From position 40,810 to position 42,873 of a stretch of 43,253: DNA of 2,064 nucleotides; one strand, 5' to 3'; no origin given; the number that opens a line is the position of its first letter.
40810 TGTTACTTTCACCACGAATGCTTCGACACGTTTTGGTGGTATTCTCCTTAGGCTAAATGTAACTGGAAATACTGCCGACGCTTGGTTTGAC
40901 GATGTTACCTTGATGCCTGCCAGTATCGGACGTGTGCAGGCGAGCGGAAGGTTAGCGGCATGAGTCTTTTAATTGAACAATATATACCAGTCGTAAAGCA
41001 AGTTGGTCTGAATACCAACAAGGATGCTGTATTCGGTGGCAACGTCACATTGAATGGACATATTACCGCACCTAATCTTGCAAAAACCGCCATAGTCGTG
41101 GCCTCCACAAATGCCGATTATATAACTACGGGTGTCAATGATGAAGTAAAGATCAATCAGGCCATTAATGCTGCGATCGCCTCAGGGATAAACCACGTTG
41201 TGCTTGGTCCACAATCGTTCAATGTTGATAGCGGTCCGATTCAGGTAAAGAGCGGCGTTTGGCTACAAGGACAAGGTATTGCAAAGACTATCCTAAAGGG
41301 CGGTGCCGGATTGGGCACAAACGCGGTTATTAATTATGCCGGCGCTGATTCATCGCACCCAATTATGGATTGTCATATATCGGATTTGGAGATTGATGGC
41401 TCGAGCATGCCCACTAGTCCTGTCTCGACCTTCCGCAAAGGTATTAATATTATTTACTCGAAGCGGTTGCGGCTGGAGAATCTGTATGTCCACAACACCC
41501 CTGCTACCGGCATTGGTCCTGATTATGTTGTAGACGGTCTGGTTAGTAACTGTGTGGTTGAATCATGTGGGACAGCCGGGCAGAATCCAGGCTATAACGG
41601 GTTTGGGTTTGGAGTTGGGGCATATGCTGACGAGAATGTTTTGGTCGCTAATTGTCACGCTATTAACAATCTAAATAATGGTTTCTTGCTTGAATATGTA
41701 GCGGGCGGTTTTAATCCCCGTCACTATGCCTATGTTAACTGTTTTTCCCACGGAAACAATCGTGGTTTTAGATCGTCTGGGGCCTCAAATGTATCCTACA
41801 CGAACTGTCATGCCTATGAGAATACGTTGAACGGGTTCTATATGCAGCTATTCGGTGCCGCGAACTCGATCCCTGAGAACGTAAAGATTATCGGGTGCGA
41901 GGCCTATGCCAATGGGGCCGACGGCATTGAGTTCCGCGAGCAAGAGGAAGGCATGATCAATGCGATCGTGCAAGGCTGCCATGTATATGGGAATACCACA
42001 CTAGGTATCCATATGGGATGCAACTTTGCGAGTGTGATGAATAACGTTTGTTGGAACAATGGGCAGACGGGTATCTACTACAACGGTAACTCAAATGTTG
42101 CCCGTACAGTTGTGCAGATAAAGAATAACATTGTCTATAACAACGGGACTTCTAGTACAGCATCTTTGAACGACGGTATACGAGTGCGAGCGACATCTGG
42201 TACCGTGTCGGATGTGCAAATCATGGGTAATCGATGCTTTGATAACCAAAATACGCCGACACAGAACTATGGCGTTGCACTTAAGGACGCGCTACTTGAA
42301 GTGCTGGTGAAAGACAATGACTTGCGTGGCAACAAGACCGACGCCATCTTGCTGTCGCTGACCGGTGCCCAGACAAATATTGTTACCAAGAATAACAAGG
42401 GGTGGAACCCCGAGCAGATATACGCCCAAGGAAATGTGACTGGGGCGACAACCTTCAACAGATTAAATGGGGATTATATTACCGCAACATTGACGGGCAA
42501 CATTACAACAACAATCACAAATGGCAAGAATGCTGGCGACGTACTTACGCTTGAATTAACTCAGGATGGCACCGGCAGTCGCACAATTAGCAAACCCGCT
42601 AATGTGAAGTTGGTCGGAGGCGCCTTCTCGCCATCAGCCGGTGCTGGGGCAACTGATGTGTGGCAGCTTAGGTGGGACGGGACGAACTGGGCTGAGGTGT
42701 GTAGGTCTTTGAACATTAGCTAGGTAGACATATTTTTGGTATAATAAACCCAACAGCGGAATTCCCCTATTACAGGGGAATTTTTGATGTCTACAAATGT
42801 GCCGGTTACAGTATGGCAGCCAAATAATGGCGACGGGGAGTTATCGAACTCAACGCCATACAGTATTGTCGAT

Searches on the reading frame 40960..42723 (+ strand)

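Call 12: search_protein_families(library=phrogs, proteins=[window:40960-42723:+])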
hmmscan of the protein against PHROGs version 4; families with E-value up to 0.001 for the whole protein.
window:40960-42723:+ (587 aa): 2 families
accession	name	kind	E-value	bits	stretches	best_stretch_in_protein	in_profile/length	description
phrog_34028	-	unknown function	2.7e-09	37.1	1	99-245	348-500/503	-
phrog_9017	-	tail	1.5e-07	32.9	1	450-578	25-150/159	tail fiber protein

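Call 13: search_protein_families(library=pfam, proteins=[window:40960-42723:+])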
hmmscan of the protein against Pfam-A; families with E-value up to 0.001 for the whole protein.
window:40960-42723:+ (587 aa): 1 family
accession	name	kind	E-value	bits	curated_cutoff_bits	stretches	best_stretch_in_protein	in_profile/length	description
PF13229.12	Beta_helix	-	3.7e-18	66.1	25.9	2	138-295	11-144/158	Right handed beta helix region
